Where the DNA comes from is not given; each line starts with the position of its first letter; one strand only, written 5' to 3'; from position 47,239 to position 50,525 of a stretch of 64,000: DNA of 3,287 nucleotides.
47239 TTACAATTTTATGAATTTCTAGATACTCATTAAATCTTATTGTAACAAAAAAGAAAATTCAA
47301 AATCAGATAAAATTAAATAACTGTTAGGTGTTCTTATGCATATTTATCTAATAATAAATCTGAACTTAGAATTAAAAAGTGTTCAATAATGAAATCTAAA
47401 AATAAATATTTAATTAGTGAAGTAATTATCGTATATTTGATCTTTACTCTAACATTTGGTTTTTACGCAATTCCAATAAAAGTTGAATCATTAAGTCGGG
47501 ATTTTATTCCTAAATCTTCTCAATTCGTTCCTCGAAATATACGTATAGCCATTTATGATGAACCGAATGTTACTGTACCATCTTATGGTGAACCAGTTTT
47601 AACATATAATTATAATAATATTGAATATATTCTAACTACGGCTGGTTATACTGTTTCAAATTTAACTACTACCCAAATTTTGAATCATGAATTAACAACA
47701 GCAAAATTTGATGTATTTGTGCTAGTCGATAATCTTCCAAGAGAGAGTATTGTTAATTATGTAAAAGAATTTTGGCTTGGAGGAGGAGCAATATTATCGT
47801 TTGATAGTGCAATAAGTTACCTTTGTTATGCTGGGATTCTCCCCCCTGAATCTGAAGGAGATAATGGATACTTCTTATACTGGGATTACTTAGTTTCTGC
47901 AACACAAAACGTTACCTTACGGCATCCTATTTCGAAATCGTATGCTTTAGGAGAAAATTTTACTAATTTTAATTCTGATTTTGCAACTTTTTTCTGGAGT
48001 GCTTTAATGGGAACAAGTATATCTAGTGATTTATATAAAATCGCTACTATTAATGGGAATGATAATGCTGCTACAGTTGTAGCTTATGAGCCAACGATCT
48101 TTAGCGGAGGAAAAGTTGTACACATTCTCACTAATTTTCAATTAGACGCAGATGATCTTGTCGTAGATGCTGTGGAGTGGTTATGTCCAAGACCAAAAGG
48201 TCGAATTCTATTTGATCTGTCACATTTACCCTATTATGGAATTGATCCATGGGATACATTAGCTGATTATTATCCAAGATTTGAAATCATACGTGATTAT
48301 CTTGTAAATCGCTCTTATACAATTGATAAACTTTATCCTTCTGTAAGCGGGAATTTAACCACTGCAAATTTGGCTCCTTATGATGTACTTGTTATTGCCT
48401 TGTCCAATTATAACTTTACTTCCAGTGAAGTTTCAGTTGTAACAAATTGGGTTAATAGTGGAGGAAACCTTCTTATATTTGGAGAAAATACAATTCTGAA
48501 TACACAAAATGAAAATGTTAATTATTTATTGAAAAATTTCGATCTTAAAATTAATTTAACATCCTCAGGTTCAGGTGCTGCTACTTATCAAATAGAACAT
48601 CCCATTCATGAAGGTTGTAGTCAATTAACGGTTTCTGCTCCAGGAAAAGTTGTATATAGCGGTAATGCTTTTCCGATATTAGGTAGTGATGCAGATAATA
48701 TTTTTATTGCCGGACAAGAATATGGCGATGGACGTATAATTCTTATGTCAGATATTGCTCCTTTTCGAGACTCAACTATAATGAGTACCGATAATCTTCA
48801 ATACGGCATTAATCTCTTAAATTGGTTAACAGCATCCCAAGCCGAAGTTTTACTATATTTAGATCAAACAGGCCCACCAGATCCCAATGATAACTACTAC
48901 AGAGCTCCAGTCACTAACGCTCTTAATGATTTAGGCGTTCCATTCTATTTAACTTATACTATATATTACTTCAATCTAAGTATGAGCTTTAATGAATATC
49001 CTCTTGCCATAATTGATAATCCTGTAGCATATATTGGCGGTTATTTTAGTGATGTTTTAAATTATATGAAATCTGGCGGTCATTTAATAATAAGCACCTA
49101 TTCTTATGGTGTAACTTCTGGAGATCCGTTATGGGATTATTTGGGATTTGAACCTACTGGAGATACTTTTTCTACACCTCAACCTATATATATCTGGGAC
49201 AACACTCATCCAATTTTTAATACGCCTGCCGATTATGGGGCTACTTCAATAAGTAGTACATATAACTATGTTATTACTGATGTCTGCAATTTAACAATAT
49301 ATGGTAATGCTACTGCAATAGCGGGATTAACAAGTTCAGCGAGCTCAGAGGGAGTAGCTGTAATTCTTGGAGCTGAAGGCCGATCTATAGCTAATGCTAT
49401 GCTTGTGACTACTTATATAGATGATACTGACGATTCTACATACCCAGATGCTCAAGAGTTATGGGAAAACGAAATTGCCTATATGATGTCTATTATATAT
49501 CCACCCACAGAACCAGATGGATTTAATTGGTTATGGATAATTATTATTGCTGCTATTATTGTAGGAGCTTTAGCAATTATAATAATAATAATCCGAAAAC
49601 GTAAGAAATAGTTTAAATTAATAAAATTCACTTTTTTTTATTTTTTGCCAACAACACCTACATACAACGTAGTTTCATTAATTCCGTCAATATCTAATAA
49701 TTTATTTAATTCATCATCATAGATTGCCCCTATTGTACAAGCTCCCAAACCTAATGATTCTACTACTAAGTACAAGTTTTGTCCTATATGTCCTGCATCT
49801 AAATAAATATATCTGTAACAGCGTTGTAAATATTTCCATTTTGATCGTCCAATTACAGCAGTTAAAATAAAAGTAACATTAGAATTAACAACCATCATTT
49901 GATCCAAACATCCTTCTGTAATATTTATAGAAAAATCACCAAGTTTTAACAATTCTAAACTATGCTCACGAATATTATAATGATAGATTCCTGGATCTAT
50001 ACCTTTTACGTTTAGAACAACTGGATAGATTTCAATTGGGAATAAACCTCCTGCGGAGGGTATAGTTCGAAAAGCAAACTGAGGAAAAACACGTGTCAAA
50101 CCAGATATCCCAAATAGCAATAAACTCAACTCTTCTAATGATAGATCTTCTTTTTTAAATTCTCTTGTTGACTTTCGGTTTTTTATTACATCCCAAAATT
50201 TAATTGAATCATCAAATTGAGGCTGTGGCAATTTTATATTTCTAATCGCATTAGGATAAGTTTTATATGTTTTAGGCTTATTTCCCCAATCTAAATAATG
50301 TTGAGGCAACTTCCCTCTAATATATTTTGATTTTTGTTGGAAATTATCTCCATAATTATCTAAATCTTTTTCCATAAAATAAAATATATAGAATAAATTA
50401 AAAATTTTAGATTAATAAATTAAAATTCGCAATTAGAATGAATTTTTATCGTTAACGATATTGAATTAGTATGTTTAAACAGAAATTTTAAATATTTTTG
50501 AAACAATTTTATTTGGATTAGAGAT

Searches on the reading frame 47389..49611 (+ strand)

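Call 4: search_protein_families(library=pfam, proteins=[window:47389-49611:+], max_evalue=0.01)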
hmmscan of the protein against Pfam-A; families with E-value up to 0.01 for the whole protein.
window:47389-49611:+ (740 aa): 3 families
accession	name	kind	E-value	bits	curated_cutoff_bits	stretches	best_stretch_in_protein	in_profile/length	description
PF23355.1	IFT52_GIFT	-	5.2e-08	32.7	27.2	1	322-392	37-107/246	IFT52 GIFT domain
PF14258.12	DUF4350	-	2.5e-07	31.6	30.4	1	330-477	37-181/181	Domain of unknown function (DUF4350)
PF09822.16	ABC_transp_aux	-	0.00011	22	34.7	1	310-389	29-115/288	ABC-type uncharacterized transport system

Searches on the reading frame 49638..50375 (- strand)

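Call 4: search_protein_families(library=pfam, proteins=[window:49638-50375:-], max_evalue=0.01)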
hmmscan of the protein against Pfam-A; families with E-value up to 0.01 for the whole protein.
window:49638-50375:- (245 aa): 2 families
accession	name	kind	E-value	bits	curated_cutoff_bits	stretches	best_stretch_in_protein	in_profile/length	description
PF00881.29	Nitroreductase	-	2e-21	77.4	23.5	1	64-243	1-166/167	Nitroreductase family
PF14512.11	TM1586_NiRdase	-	0.0018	18.3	27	0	193-222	83-112/215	Putative TM nitroreductase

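Call 6: search_protein_families(library=ncbifam, proteins=[window:49638-50375:-], max_evalue=0.001)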
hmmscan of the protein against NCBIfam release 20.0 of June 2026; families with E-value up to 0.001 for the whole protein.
window:49638-50375:- (245 aa): 2 families
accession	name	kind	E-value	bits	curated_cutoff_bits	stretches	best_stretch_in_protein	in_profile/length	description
TIGR03605.1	antibiot_sagB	domain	1.8e-42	144.8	78.4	1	82-244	4-173/173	SagB family peptide dehydrogenase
TIGR04511.1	SagB_rel_DH_2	exception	8.1e-36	123.9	240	1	29-244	146-368/380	putative peptide maturation dehydrogenase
